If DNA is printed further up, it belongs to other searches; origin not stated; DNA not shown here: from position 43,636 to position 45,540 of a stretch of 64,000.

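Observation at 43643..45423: AT-rich J-domain protein gene inserted between infA and rpmJ in the otherwise canonical ribosomal operon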

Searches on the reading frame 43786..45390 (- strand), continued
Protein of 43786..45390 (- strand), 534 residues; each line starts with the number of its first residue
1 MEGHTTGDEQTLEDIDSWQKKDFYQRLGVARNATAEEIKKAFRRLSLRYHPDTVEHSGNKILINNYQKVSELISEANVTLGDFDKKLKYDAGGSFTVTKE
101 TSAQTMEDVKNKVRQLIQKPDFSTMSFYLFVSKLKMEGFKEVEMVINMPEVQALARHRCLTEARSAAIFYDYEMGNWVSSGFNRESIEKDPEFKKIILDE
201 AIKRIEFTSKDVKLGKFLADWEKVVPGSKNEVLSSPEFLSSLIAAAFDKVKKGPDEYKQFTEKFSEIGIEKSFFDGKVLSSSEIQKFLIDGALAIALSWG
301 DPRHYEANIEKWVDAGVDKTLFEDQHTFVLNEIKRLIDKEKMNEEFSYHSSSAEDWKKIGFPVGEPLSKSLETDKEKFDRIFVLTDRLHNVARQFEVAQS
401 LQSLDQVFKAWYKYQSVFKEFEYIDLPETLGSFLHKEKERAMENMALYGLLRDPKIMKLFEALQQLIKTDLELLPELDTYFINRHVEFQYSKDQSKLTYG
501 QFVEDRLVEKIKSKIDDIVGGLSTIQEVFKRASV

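Call 79: find_encoding_contigs(protein=P0065, flank=8000, max_places=3)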
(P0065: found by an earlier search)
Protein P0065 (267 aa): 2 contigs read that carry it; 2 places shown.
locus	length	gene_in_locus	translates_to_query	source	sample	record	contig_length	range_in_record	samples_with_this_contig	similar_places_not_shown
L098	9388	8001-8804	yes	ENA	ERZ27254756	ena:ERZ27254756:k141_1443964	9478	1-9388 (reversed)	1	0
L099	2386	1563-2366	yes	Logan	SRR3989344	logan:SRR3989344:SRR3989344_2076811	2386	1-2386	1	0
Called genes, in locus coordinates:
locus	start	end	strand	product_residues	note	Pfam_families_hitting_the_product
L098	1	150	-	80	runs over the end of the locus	?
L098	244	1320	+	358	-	PF02646:RmuC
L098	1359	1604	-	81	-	-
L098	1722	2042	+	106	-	PF00829:Ribosomal_L21p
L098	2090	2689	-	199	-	PF21176:RecR_HhH (faint), PF13662:Toprim_4, PF21175:RecR_C (weak)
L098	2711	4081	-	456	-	PF00772:DnaB, PF13481:AAA_25, PF03796:DnaB_C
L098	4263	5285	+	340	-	PF04545:Sigma70_r4, PF05066:HARE-HTH (faint)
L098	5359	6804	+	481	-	-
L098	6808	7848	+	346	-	PF02618:YceG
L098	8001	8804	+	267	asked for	-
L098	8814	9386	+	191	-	?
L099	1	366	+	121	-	?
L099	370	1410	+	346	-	PF02618:YceG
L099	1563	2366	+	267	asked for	-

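Call 87: find_homologous_proteins(query=A6, max_evalue=1e-10)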
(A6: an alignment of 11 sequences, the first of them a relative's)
Query A6 (11 sequences) (346 aa, profile of the alignment): 4070 proteins with E <= 1e-10 among 8000 candidates; the best 120 are listed.
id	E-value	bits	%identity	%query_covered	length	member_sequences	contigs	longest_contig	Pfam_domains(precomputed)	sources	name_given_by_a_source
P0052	6.8e-106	373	100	100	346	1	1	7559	PF00226.37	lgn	-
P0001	3.5e-90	321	26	97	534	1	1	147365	PF00226.37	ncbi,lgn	-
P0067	6.7e-27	113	31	65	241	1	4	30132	PF00226.37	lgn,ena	-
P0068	1.1e-22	99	53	19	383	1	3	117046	PF00226.37,PF27439.1,PF00684.26,PF01556.24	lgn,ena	-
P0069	2.3e-22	98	53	19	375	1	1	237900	PF00226.37,PF27439.1,PF00684.26,PF01556.24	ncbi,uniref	ncbi:molecular chaperone DnaJ [Piscibacillus sp. B03]|uniref:molecular chaperone DnaJ n=1 Tax=Piscib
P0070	2.3e-22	98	44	31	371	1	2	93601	PF00226.37,PF00684.26,PF01556.24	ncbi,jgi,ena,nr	ncbi:MAG: molecular chaperone DnaJ [Melioribacteraceae bacterium]|nr:molecular chaperone DnaJ [Melio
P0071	3.0e-22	98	53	19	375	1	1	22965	PF00226.37,PF27439.1,PF00684.26,PF01556.24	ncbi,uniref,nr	ncbi:molecular chaperone DnaJ [Piscibacillus halophilus]|uniref:molecular chaperone DnaJ n=1 Tax=Pis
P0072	3.1e-22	98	51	19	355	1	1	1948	PF00226.37,PF00684.26,PF01556.24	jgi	-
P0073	4.4e-22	97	55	19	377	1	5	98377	PF00226.37,PF15777.11,PF00684.26,PF01556.24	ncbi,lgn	-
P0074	4.8e-22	97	38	26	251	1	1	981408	PF00226.37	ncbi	ncbi:DnaJ-like molecular chaperone domain-containing protein, partial [Mycoplasmoides gallisepticum]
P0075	6.2e-22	97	44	32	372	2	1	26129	PF00226.37,PF00684.26,PF01556.24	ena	-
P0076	1.2e-21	96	48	19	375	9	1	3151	PF00226.37,PF27659.1,PF15777.11,PF00684.26,PF01556.24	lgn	-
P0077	1.5e-21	96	54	19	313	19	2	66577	PF00226.37,PF01556.24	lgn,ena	-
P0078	1.7e-21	95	44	32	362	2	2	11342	PF00226.37,PF01556.24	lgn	-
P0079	2.3e-21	95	45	31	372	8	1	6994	PF00226.37,PF00684.26,PF01556.24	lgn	-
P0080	2.4e-21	95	51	19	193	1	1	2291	PF00226.37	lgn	-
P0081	2.5e-21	95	43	27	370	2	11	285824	PF00226.37,PF27659.1,PF00684.26,PF01556.24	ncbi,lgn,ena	-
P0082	2.8e-21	95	50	23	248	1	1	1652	PF00226.37,PF15777.11,PF00684.26,PF01556.24,PF20833.3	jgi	jgi:molecular chaperone DnaJ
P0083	2.8e-21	95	55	19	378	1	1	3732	PF00226.37,PF27439.1,PF00684.26,PF01556.24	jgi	-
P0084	2.8e-21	95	48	19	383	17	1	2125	PF00226.37,PF27659.1,PF27439.1,PF00684.26,PF01556.24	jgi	jgi:molecular chaperone DnaJ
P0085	2.9e-21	95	42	33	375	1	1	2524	PF00226.37,PF27439.1,PF15777.11,PF00684.26,PF01556.24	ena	-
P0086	3.2e-21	94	46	19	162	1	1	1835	PF00226.37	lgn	-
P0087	3.7e-21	94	63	18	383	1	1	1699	PF00226.37,PF00684.26,PF01556.24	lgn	-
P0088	4.4e-21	94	52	19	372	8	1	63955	PF00226.37,PF27439.1,PF00684.26,PF01556.24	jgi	-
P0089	4.6e-21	94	63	18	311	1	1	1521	PF00226.37,PF01556.24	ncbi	-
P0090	4.6e-21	94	53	19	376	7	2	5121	PF00226.37,PF27659.1,PF15777.11,PF00684.26,PF01556.24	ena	-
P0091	4.7e-21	94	39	35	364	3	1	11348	PF00226.37,PF27659.1,PF15777.11,PF00684.26,PF01556.24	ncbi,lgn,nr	ncbi:MAG: molecular chaperone DnaJ [Candidatus Thermoplasmatota archaeon]|nr:molecular chaperone Dna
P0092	4.8e-21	94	63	18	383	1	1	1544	PF00226.37,PF00684.26,PF01556.24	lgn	-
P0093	5.3e-21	94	58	19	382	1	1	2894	PF00226.37,PF27439.1,PF15777.11,PF00684.26,PF01556.24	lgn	-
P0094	5.7e-21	94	51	19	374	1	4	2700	PF00226.37,PF00684.26,PF01556.24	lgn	-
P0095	5.8e-21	94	57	19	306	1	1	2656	PF00226.37,PF01556.24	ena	-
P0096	6.0e-21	94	44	28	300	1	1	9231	PF00226.37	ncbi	-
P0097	6.5e-21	93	63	18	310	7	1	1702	PF00226.37,PF01556.24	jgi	jgi:curved DNA-binding protein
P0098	6.7e-21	93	52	19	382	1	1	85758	PF00226.37,PF27659.1,PF00684.26,PF01556.24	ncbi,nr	ncbi:molecular chaperone DnaJ [Sporolactobacillus sp. THM7-4]|nr:molecular chaperone DnaJ [Sporolact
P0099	6.8e-21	93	37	33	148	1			PF00226.37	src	-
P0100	7.3e-21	93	41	29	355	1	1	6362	PF00226.37,PF00684.26,PF01556.24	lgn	-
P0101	7.5e-21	93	44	20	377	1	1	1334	PF00226.37,PF27439.1,PF00684.26,PF01556.24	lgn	-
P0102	7.6e-21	93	41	32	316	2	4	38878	PF00226.37,PF01556.24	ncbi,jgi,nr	ncbi:MAG: DnaJ domain-containing protein [Deltaproteobacteria bacterium]|nr:DnaJ domain-containing p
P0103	8.7e-21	93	55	19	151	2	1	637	PF00226.37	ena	-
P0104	8.8e-21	93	44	21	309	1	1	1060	PF00226.37,PF01556.24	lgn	-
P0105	8.9e-21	93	45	19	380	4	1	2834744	PF00226.37,PF27439.1,PF00684.26,PF01556.24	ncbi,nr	ncbi:molecular chaperone DnaJ [Anoxybacteroides amylolyticum]|nr:molecular chaperone DnaJ [Anoxybaci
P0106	9.0e-21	93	59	18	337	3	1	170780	PF00226.37,PF01556.24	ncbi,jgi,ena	-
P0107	9.6e-21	93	43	27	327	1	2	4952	PF00226.37,PF00684.26,PF01556.24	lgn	-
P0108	1.1e-20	93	63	18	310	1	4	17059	PF00226.37,PF01556.24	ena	-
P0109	1.2e-20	93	55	19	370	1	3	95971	PF00226.37,PF27659.1,PF00684.26,PF01556.24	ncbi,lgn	-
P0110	1.2e-20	93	35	45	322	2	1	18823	PF00226.37,PF01556.24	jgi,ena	-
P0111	1.2e-20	93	42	33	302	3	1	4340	PF00226.37,PF01556.24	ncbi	-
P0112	1.4e-20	92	60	18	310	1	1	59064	PF00226.37,PF01556.24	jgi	jgi:curved DNA-binding protein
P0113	1.4e-20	92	43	27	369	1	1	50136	PF00226.37,PF15777.11,PF00684.26,PF01556.24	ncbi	-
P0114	1.5e-20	92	46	19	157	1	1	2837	PF00226.37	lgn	-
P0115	1.5e-20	92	57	19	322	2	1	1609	PF00226.37,PF01556.24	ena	-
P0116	1.5e-20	92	54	19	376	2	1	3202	PF00226.37,PF27439.1,PF00684.26,PF01556.24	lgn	-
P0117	1.5e-20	92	58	18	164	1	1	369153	PF00226.37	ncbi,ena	-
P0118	1.6e-20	92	52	19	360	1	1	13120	PF00226.37,PF00684.26,PF01556.24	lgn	-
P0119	1.6e-20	92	42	26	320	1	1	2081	PF00226.37,PF01556.24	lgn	-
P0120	1.6e-20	92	41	25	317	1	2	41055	PF00226.37,PF01556.24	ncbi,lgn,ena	-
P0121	1.7e-20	92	36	34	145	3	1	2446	PF00226.37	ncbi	-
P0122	1.7e-20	92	55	19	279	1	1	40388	PF00226.37,PF00684.26,PF01556.24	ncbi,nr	ncbi:MAG TPA: molecular chaperone DnaJ, partial [Syntrophomonadaceae bacterium]|nr:molecular chapero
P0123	1.8e-20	92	42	33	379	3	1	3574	PF00226.37,PF00684.26,PF01556.24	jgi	-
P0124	1.9e-20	92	49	19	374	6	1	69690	PF00226.37,PF27439.1,PF00684.26,PF01556.24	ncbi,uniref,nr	ncbi:molecular chaperone DnaJ [Halobacillus sp. BAB-2008]|uniref:molecular chaperone DnaJ n=1 Tax=Ha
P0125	1.9e-20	92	39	34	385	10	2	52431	PF00226.37,PF27439.1,PF00684.26,PF01556.24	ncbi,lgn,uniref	ncbi:MAG: molecular chaperone DnaJ [Thermovenabulum sp.]|uniref:molecular chaperone DnaJ n=1 Tax=The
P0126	2.0e-20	92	54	19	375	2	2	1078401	PF00226.37,PF27659.1,PF27439.1,PF00684.26,PF01556.24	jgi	-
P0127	2.0e-20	92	55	19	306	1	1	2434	PF00226.37,PF01556.24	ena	-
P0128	2.1e-20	92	57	19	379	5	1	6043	PF00226.37,PF27439.1,PF00684.26,PF01556.24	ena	-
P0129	2.1e-20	92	38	32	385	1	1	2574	PF00226.37,PF27439.1,PF00684.26,PF01556.24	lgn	-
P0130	2.1e-20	92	58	18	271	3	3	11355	PF00226.37,PF01556.24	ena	-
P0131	2.2e-20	92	56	18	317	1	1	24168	PF00226.37,PF01556.24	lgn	-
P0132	2.2e-20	92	37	32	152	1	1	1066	PF00226.37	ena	-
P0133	2.3e-20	92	37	33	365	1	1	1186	PF00226.37,PF27659.1,PF00684.26,PF01556.24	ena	-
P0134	2.3e-20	92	58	18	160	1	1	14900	PF00226.37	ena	-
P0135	2.4e-20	92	53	19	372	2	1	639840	PF00226.37,PF00684.26,PF01556.24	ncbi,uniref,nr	ncbi:molecular chaperone DnaJ [Blattabacterium cuenoti]|uniref:molecular chaperone DnaJ n=1 Tax=Blat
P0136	2.5e-20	92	53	19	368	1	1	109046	PF00226.37,PF27659.1,PF00684.26,PF01556.24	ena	-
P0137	2.5e-20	92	39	34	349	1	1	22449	PF00226.37,PF00684.26,PF01556.24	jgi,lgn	jgi:molecular chaperone DnaJ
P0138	2.6e-20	91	39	29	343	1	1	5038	PF00226.37,PF01556.24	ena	-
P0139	2.8e-20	91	56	19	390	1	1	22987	PF00226.37,PF27439.1,PF00684.26,PF01556.24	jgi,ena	-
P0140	2.9e-20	91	57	19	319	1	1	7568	PF00226.37,PF00684.26,PF01556.24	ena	-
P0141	2.9e-20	91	56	18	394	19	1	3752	PF00226.37,PF27439.1,PF00684.26,PF01556.24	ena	-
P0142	3.1e-20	91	51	19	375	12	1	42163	PF00226.37,PF27439.1,PF00684.26,PF25436.1,PF01556.24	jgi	-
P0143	3.1e-20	91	52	19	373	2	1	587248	PF00226.37,PF00684.26,PF01556.24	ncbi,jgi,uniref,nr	ncbi:chaperone DnaJ [Blattabacterium sp. (Mastotermes darwiniensis) str. MADAR]|uniref:molecular cha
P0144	3.1e-20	91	37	35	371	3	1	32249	PF00226.37,PF00684.26,PF01556.24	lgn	-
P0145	3.2e-20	91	55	19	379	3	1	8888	PF00226.37,PF00684.26,PF01556.24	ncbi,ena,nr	ncbi:MAG TPA: molecular chaperone DnaJ [Syntrophomonadaceae bacterium]|nr:molecular chaperone DnaJ [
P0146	3.2e-20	91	55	19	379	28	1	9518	PF00226.37,PF00684.26,PF01556.24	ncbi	-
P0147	3.3e-20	91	50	19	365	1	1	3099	PF00226.37,PF27659.1,PF00684.26,PF01556.24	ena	-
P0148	3.3e-20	91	51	19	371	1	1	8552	PF00226.37,PF27659.1,PF15777.11,PF00684.26,PF01556.24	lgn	-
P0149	3.5e-20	91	46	18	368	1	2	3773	PF00226.37,PF27659.1,PF00684.26,PF01556.24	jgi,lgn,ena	-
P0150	3.5e-20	91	57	19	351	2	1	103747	PF00226.37,PF00684.26,PF01556.24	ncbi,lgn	ncbi:molecular chaperone DnaJ [Deferrisoma palaeochoriense]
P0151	3.9e-20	91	41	29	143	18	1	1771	PF00226.37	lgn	-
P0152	3.9e-20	91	46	26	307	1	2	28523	PF00226.37,PF01556.24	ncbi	-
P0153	3.9e-20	91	54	21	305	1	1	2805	PF00226.37,PF01556.24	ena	-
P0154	4.0e-20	91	38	32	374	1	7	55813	PF00226.37,PF27439.1,PF00684.26,PF01556.24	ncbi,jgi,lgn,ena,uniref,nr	ncbi:molecular chaperone DnaJ [Caenibacillus caldisaponilyticus]|jgi:molecular chaperone DnaJ|uniref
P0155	4.1e-20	91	37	36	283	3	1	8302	PF00226.37,PF01556.24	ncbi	-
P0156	4.1e-20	91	38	36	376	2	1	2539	PF00226.37,PF27659.1,PF27439.1,PF00684.26,PF01556.24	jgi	-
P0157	4.2e-20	91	64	19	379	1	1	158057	PF00226.37,PF27439.1,PF00684.26,PF01556.24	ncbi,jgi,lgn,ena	-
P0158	4.4e-20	91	45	23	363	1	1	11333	PF00226.37,PF00684.26,PF01556.24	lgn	-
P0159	4.4e-20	91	56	18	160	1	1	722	PF00226.37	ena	-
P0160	4.7e-20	91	36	36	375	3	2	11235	PF00226.37,PF27659.1,PF27439.1,PF15777.11,PF00684.26,PF01556.24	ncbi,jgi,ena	-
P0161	4.7e-20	91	40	35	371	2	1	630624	PF00226.37,PF00684.26,PF01556.24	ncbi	-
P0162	5.0e-20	91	52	19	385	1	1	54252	PF00226.37,PF27659.1,PF15777.11,PF00684.26,PF01556.24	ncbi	-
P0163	5.0e-20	91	61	18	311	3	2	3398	PF00226.37,PF01556.24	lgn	-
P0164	5.2e-20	90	52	19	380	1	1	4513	PF00226.37,PF27439.1,PF00684.26,PF01556.24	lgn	-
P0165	5.2e-20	90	36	34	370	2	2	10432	PF00226.37,PF00684.26,PF01556.24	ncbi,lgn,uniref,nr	ncbi:molecular chaperone DnaJ [Gloeocapsa sp. PCC 73106]|uniref:molecular chaperone DnaJ n=1 Tax=Glo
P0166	5.5e-20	90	58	18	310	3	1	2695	PF00226.37,PF01556.24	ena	-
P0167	5.6e-20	90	53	19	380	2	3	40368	PF00226.37,PF27439.1,PF15777.11,PF00684.26,PF01556.24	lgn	-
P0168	5.6e-20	90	54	19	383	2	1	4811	PF00226.37,PF27439.1,PF15777.11,PF00684.26,PF01556.24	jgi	-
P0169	5.6e-20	90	59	18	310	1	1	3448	PF00226.37,PF01556.24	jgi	jgi:curved DNA-binding protein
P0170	5.8e-20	90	39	39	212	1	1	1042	PF00226.37,PF15777.11,PF00684.26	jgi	-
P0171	6.4e-20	90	36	31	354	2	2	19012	PF00226.37,PF01556.24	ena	-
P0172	6.6e-20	90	49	19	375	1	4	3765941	PF00226.37,PF27439.1,PF00684.26,PF01556.24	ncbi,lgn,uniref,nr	ncbi:molecular chaperone DnaJ [Halobacillus sp. ACCC02827]|uniref:molecular chaperone DnaJ n=1 Tax=B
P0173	6.7e-20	90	42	31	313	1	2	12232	PF00226.37,PF01556.24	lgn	-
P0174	6.7e-20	90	58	18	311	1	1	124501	PF00226.37,PF01556.24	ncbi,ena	-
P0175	6.8e-20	90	41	33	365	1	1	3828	PF00226.37,PF15777.11,PF00684.26,PF01556.24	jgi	-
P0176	6.8e-20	90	54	19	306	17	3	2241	PF00226.37,PF01556.24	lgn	-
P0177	6.9e-20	90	59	18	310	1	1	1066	PF00226.37,PF01556.24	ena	-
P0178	6.9e-20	90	54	18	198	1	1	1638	PF00226.37,PF01556.24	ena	-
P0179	7.0e-20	90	55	19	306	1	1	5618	PF00226.37,PF01556.24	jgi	jgi:curved DNA-binding protein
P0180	7.0e-20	90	46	19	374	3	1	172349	PF00226.37,PF27659.1,PF27439.1,PF00684.26,PF01556.24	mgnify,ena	mgnify:CR=1 FL=1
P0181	7.1e-20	90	58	18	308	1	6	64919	PF00226.37,PF01556.24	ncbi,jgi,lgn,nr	ncbi:MAG: J domain-containing protein [Deltaproteobacteria bacterium]|nr:J domain-containing protein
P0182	7.2e-20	90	39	40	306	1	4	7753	PF00226.37,PF01556.24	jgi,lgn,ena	jgi:curved DNA-binding protein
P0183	7.2e-20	90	46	19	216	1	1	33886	PF00226.37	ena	-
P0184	7.5e-20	90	58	18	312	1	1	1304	PF00226.37,PF01556.24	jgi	jgi:curved DNA-binding protein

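Call 88: find_encoding_contigs(protein=P0067, flank=8000, max_places=3)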
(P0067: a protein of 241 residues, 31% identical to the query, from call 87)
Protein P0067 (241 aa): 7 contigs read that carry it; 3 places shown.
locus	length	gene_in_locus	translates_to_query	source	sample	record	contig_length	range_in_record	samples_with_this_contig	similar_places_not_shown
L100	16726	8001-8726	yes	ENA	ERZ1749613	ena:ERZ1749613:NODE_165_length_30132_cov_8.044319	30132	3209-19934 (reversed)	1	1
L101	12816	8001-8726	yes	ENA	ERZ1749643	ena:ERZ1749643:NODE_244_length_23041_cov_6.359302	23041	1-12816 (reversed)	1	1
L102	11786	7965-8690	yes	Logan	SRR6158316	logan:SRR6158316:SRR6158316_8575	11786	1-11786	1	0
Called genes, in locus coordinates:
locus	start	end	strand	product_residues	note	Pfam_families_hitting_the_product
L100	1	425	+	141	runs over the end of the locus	PF03946:Ribosomal_L11_N, PF00298:Ribosomal_L11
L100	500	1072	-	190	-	PF00186:DHFR_1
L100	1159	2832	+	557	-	PF03485:Arg_tRNA_synt_N, PF00750:tRNA-synt_1d, PF05746:DALR_1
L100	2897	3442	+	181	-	-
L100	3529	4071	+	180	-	-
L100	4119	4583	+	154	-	PF00293:NUDIX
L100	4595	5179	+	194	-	PF00334:NDK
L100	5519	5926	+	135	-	PF09997:DUF2238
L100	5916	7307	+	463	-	PF23023:Anti-Pycsar_Apyc1 (weak), PF00753:Lactamase_B, PF12706:Lactamase_B_2 (weak), PF16661:Lactamase_B_6, PF10996:Beta-Casp, PF07521:RMMBL (weak)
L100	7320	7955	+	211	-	PF18306:LDcluster4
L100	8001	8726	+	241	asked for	PF00226:DnaJ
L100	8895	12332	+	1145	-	PF00133:tRNA-synt_1, PF00300:His_Phos_1, PF00133:tRNA-synt_1, PF09334:tRNA-synt_1g, PF08264:Anticodon_1, PF19302:DUF5915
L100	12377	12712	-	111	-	-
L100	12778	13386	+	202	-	PF11967:RecO_N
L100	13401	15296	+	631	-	-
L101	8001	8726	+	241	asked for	PF00226:DnaJ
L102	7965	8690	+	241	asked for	PF00226:DnaJ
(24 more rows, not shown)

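Call 91: find_related_loci(query=L082:2983-3609:+, collection=metagenome_contigs, flank=4000)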
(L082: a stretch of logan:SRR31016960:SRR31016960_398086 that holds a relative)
Query L082:2983-3609:+ (209 aa) in metagenome_contigs; peptide patterns used: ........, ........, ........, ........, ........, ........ (x = any residue, [..] = any of these).
388 stretches matched a pattern; 297 encode a relative of the query (tblastn E <= 1e-3); the best 80 are kept; 80 distinct loci.
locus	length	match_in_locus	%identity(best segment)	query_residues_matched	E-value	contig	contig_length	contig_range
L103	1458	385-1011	84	1-209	2e-132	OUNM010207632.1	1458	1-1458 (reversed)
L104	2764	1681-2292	85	6-209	2e-124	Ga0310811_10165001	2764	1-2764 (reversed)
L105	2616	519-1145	84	1-209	1e-124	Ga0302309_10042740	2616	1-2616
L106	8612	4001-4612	75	5-209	1e-105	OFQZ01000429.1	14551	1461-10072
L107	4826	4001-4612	71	5-209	2e-101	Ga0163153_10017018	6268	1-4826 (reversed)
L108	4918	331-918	73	5-201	5e-99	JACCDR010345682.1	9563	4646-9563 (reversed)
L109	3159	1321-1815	85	10-174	3e-100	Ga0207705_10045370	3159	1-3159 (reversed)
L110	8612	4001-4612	70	5-209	4e-98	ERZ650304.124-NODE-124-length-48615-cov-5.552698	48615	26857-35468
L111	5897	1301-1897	71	5-204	2e-97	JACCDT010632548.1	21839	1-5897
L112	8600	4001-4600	72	4-204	1e-97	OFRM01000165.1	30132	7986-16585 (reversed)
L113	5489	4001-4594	72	11-209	4e-97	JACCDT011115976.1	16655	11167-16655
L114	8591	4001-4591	67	7-204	1e-96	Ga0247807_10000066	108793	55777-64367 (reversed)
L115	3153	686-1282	70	5-204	3e-97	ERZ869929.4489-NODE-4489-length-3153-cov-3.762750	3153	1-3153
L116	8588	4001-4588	69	3-199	7e-95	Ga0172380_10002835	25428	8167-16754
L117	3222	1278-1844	74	13-202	1e-95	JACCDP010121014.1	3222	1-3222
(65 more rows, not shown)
